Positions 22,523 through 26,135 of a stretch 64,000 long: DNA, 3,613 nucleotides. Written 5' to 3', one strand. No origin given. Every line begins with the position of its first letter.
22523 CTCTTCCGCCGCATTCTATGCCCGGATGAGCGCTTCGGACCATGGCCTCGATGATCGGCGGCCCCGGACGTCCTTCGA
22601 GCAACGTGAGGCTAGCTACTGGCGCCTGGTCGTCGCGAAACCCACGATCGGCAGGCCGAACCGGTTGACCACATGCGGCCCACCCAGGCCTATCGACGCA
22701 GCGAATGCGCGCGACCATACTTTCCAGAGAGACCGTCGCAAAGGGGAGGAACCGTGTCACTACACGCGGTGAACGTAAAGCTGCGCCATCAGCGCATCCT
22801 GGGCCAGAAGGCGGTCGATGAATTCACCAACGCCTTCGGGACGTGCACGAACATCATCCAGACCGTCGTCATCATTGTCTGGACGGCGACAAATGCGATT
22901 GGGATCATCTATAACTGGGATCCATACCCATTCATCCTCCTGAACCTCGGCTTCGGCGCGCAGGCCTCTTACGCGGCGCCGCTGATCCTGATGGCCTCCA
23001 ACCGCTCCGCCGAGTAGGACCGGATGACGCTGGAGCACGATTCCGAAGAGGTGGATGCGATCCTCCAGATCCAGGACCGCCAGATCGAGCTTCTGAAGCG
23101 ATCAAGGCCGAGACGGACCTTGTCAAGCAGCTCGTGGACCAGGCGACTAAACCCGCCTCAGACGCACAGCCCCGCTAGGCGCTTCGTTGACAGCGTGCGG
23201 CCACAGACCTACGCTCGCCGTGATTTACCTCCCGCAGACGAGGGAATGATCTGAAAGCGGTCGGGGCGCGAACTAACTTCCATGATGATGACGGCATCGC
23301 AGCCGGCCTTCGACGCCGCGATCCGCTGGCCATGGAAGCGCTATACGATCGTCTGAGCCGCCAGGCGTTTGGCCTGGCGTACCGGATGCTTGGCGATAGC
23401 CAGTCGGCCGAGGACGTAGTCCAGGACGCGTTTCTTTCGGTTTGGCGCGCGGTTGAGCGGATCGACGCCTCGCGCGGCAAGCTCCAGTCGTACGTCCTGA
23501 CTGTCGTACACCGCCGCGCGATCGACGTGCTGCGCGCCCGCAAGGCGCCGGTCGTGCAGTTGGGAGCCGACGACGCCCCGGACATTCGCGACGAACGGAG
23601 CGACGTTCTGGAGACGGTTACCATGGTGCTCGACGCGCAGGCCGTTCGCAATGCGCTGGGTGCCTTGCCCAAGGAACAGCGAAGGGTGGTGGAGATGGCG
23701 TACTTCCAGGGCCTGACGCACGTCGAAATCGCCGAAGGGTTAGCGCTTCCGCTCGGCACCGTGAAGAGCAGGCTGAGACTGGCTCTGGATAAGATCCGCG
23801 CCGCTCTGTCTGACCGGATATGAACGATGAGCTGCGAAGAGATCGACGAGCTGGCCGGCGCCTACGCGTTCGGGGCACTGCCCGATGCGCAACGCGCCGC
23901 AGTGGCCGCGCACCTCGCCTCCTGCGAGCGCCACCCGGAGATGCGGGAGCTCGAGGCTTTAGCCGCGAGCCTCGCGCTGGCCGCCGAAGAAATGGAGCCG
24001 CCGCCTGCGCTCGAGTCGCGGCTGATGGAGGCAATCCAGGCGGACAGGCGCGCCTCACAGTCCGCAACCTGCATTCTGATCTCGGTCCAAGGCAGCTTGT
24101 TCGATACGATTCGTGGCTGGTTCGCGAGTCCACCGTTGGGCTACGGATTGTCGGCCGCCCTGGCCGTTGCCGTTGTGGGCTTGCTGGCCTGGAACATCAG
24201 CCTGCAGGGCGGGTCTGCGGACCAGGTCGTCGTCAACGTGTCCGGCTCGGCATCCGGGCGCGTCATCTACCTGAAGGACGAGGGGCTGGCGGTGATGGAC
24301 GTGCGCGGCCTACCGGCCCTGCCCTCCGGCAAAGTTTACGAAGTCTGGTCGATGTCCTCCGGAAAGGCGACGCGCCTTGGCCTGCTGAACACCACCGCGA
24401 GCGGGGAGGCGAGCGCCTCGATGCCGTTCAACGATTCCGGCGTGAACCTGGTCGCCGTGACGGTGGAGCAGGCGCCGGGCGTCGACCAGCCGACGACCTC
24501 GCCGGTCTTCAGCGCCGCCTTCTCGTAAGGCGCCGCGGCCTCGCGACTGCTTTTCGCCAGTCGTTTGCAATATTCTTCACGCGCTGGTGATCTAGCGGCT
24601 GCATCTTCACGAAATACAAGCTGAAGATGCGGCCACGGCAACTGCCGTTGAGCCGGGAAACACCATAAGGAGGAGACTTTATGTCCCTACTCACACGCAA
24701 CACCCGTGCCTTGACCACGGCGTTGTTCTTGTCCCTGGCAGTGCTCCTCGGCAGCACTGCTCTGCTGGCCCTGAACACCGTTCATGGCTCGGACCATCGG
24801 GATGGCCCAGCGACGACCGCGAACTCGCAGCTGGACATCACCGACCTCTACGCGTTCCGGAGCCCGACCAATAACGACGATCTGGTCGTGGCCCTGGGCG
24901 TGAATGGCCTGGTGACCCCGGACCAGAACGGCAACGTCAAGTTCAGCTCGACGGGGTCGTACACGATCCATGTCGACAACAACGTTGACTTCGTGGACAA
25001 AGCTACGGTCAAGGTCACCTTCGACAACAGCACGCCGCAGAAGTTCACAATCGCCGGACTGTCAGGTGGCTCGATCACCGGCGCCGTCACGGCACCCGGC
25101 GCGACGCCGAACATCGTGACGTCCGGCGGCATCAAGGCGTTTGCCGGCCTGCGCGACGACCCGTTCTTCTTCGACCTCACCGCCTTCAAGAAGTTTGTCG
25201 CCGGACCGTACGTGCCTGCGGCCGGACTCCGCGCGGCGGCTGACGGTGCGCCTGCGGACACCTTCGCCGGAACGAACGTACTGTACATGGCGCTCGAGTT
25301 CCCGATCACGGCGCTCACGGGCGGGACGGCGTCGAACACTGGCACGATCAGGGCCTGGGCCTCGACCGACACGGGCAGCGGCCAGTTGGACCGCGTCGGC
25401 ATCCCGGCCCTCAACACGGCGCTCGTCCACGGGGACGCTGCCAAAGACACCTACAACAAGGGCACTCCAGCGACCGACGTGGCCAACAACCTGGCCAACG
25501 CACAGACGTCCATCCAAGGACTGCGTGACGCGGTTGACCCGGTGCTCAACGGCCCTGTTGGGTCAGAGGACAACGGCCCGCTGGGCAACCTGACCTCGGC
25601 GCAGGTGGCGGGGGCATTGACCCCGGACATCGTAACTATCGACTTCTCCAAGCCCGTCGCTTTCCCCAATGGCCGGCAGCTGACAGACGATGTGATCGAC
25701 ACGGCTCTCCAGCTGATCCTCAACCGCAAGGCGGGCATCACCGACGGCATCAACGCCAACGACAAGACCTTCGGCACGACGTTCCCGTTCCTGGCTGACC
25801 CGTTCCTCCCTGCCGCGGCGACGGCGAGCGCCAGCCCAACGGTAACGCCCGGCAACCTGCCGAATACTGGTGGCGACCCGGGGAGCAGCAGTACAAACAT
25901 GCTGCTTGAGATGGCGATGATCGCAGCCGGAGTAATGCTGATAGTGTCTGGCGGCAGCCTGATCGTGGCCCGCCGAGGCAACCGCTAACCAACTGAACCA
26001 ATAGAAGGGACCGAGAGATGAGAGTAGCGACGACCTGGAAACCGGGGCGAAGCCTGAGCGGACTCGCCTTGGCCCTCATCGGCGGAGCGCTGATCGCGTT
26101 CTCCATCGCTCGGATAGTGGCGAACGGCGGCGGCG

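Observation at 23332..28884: ECF sigma/anti-sigma pair upstream of an LPXTG-anchored DUF4331 protein, a TPR membrane protein, and an RcnA-like metal permease fusion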

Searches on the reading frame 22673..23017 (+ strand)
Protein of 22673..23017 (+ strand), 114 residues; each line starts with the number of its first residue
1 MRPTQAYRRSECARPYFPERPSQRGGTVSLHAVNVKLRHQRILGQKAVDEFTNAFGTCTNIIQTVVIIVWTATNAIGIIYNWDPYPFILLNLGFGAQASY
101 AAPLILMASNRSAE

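Call 49: search_protein_families(library=pfam, proteins=[window:22673-23017:+], max_evalue=0.001)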
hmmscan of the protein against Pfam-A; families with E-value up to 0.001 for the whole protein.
window:22673-23017:+ (114 aa): 1 family
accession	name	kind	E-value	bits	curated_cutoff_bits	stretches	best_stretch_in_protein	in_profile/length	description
PF06210.16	DUF1003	-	4.8e-16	59.3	27.4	1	61-113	8-61/103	Protein of unknown function (DUF1003)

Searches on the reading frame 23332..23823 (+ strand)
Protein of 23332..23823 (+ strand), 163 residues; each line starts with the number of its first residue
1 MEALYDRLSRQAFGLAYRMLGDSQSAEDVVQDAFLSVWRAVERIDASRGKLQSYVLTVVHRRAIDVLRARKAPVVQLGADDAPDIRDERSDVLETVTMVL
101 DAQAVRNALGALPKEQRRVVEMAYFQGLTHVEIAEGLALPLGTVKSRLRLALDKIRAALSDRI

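Call 8: search_protein_families(library=pfam, proteins=[window:23332-23823:+], max_evalue=0.01)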
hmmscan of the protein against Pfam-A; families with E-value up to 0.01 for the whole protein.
window:23332-23823:+ (163 aa): 4 families
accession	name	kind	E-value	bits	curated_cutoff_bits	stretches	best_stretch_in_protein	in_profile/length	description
PF04542.20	Sigma70_r2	-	9.1e-21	73.9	24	1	4-71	1-69/71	Sigma-70 region 2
PF08281.18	Sigma70_r4_2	-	6.2e-15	55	25.7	1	103-154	2-53/54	Sigma-70, region 4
PF04545.22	Sigma70_r4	-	9.5e-15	54.3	24.1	1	108-157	1-50/50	Sigma-70, region 4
PF07638.17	Sigma70_ECF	-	2.1e-10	41.3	21.1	1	3-160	25-184/185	ECF sigma factor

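Call 9: search_protein_families(library=ncbifam, proteins=[window:23332-23823:+], max_evalue=0.01)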
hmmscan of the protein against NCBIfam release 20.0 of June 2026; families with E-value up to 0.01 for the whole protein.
window:23332-23823:+ (163 aa): 105 families (the best 25 are shown)
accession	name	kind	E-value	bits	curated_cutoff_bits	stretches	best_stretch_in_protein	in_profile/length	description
NF007228.0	PRK09646.1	subfamily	9.9e-42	142.8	226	1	2-159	33-190/194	ECF RNA polymerase sigma factor SigK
NF009172.0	PRK12519.1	subfamily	4.2e-40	137.4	222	1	2-161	32-191/194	RNA polymerase sigma factor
NF007227.0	PRK09645.1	subfamily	5.6e-30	104.5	202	1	1-161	15-172/177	sigma-70 family RNA polymerase sigma factor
NF010500.0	PRK13919.1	subfamily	1.2e-29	103.8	226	1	2-160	26-184/186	putative RNA polymerase sigma E protein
TIGR02937.1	sigma70-ECF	superfamily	1.6e-28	99.4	42.9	1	2-159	4-165/165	sigma-70 family RNA polymerase sigma factor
NF008890.0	PRK11924.1-3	equivalog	2e-28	99.2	284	1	16-161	56-203/205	RNA polymerase sigma factor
TIGR02983.1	SigE-fam_strep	subfamily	2.5e-27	95.8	141.55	1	3-160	10-159/162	SigE family RNA polymerase sigma factor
TIGR02985.1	Sig70_bacteroi1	subfamily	5.4e-27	95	126.4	1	2-159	4-162/162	RNA polymerase sigma-70 factor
NF004113.0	PRK05602.1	equivalog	1.4e-26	93.5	208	1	3-161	49-203/211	RNA polymerase sigma factor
NF009189.0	PRK12537.1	equivalog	6e-26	91.1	261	1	2-158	26-180/182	RNA polymerase sigma factor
NF009186.0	PRK12534.1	equivalog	1.4e-25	90.2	267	1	2-159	28-185/187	RNA polymerase sigma factor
NF009167.0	PRK12514.1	equivalog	1.5e-25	90.1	265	1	2-160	23-179/180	RNA polymerase sigma factor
NF009178.0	PRK12526.1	equivalog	3e-25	89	301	1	15-161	59-208/211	RNA polymerase sigma factor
NF009166.1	PRK12513.1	equivalog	1.2e-23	83.9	206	1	2-161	25-188/193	RNA polymerase sigma factor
NF009183.0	PRK12531.1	equivalog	5.4e-23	81.8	353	1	15-159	43-189/194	RNA polymerase sigma factor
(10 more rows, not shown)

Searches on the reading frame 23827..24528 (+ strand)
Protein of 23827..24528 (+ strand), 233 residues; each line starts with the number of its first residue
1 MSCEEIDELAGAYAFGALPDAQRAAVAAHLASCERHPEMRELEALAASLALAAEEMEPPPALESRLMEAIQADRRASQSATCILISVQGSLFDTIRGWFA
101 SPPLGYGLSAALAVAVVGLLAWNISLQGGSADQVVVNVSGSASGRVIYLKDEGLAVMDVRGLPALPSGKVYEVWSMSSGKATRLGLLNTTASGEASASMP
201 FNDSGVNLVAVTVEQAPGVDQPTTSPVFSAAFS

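Call 8: search_protein_families(library=pfam, proteins=[window:23827-24528:+], max_evalue=0.01)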
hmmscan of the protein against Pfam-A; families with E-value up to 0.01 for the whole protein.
window:23827-24528:+ (233 aa): 3 families
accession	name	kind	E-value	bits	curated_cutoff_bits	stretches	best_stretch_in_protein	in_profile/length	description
PF10099.14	RskA_C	-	1e-18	68.3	29.4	1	110-227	4-135/135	Anti-sigma-K factor rskA, C-terminal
PF13490.11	zf-HC2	-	1.4e-08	35.1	22.2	1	3-35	1-33/35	Putative zinc-finger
PF22618.1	RskA_N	-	0.00059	20.4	27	1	8-35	3-30/48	Anti-sigma-K factor RskA, N-terminal domain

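Call 9: search_protein_families(library=ncbifam, proteins=[window:23827-24528:+], max_evalue=0.01)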
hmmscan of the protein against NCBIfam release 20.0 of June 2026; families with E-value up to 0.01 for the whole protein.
window:23827-24528:+ (233 aa): 3 families
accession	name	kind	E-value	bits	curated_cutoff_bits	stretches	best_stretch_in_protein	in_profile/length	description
NF052375.1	antisigma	equivalog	7.1e-33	114.4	100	1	9-226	1-217/217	anti-sigma factor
NF010501.0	PRK13920.1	subfamily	1.8e-19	70.3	225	1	4-229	2-210/213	putative anti-sigmaE protein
TIGR02451.1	anti_sig_ChrR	subfamily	2.7e-05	24.1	124.5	1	7-75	5-75/216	ChrR family anti-sigma-E factor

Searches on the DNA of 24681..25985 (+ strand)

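Call 91: search_rna_families(source=L034, start=9700, end=10050, threshold=evalue, max_evalue=1)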
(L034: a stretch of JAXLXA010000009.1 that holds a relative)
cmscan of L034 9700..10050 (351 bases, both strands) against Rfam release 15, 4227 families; matches with E-value up to 1: 1.
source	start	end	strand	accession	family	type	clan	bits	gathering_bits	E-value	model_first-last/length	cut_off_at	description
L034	9803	9895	-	RF02424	Bp2_287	Gene; sRNA;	-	13.4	70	0.81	1-174/174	no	Burkholderia sRNA Bp2_Cand287_SIPHT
